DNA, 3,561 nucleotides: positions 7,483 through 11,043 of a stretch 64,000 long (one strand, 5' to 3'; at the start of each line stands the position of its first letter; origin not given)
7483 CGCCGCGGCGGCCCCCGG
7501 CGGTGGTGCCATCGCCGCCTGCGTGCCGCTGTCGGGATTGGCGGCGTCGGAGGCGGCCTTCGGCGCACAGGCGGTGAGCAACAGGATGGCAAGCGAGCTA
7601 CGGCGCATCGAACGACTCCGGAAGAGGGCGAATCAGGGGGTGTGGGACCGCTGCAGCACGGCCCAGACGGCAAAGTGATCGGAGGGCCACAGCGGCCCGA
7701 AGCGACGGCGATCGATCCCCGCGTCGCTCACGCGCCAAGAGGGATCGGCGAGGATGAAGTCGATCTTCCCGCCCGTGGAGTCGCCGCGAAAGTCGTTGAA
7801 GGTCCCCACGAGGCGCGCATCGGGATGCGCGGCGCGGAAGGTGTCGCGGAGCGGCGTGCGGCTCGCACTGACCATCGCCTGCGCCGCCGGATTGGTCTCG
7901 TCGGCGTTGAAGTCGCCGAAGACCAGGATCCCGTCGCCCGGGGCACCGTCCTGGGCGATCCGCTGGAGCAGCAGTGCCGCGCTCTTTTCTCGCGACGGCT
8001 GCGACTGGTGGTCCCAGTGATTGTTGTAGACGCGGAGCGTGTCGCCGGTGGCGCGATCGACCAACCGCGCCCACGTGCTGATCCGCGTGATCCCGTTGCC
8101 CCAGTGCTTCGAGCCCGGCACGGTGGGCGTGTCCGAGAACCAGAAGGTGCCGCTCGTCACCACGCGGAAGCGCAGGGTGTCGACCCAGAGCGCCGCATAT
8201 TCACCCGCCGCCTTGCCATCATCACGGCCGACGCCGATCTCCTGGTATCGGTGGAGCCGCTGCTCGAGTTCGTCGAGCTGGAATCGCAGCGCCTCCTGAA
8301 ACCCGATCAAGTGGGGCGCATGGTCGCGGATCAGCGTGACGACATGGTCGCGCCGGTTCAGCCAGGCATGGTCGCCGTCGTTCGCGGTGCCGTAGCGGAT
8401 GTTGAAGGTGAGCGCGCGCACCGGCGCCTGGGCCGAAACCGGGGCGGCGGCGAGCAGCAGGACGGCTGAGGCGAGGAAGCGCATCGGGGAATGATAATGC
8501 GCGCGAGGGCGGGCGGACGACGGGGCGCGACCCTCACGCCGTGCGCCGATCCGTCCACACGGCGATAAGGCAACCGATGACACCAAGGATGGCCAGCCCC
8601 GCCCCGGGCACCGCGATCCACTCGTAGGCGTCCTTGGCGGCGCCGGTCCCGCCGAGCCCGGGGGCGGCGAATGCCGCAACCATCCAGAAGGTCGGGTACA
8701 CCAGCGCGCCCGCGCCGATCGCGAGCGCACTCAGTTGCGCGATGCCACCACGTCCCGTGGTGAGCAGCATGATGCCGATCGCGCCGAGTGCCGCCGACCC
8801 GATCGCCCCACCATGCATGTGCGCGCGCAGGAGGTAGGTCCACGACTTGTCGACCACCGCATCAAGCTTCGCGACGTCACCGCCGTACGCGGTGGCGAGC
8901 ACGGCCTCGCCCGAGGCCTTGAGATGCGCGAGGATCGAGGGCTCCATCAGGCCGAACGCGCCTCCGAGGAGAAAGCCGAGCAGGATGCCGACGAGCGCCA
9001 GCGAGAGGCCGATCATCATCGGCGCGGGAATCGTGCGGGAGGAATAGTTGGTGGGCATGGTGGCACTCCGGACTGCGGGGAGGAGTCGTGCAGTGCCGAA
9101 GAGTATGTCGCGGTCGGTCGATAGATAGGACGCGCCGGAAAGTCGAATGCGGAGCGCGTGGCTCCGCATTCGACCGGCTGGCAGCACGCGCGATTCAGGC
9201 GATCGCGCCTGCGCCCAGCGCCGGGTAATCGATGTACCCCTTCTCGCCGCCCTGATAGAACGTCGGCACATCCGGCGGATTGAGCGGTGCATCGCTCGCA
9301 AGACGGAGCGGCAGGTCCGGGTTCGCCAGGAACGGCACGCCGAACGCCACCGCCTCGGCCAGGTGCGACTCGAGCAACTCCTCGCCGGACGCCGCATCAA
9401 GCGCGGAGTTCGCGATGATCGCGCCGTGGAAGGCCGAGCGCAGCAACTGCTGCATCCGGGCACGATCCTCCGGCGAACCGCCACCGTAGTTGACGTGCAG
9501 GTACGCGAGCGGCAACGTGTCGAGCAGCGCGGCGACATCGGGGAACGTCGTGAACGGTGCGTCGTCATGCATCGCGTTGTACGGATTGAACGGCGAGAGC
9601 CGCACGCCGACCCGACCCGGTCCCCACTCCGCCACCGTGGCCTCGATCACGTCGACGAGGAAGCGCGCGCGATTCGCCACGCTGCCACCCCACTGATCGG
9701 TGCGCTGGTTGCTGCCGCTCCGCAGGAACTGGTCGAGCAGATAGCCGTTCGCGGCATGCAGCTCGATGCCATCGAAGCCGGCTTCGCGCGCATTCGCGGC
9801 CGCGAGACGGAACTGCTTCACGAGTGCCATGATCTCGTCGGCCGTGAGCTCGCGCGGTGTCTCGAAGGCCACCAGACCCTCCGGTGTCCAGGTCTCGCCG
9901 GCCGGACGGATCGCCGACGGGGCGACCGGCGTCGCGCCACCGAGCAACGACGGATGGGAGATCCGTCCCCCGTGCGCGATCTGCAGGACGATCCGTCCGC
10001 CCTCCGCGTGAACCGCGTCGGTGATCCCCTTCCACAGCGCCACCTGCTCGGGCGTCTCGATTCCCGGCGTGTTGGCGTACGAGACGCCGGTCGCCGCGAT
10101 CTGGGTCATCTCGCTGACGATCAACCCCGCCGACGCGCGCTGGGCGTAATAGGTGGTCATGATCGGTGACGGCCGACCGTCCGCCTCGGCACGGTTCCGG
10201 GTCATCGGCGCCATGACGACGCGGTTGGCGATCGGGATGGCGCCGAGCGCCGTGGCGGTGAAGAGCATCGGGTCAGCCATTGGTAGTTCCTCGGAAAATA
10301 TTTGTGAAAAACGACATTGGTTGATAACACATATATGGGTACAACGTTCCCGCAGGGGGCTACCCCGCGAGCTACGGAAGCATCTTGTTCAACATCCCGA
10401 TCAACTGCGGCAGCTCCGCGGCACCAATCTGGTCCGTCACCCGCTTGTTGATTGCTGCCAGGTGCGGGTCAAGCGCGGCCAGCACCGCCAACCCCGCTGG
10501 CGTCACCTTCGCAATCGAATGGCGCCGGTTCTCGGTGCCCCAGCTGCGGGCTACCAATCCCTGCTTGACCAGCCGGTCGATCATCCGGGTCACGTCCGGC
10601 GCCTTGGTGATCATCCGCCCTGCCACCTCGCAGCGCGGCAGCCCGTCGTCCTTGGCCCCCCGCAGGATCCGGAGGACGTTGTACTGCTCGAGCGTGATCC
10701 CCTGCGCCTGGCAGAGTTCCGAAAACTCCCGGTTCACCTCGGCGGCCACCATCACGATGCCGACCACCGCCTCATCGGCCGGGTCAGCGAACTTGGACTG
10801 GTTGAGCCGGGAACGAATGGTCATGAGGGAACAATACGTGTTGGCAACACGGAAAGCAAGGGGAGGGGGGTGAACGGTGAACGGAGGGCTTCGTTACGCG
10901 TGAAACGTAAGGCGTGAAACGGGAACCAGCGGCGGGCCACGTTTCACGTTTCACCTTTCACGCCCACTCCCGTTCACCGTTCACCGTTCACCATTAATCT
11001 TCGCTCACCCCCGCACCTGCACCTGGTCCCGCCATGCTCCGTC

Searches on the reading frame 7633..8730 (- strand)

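Call 48: search_protein_families(library=pfam, proteins=[window:7633-8730:-])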
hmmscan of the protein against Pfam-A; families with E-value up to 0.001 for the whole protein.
window:7633-8730:- (365 aa): 1 family
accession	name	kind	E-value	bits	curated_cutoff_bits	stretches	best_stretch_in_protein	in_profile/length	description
PF03372.29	Exo_endo_phos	-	3.2e-16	60.2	24.5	1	107-352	1-225/225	Endonuclease/Exonuclease/phosphatase family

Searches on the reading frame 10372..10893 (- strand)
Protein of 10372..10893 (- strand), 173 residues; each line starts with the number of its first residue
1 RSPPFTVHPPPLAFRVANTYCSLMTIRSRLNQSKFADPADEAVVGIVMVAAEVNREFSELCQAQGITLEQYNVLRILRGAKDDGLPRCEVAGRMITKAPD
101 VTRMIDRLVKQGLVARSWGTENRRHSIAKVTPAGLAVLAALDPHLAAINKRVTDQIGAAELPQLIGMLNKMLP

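Call 48: search_protein_families(library=pfam, proteins=[window:10372-10893:-])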
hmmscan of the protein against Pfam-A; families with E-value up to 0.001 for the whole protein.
window:10372-10893:- (173 aa): 2 families
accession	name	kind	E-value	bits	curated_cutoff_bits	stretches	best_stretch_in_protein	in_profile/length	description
PF01047.28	MarR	-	3.6e-08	33.6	24.6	1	66-125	1-58/59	MarR family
PF12802.13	MarR_2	-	5.7e-05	23.6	27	1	65-116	2-52/61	MarR family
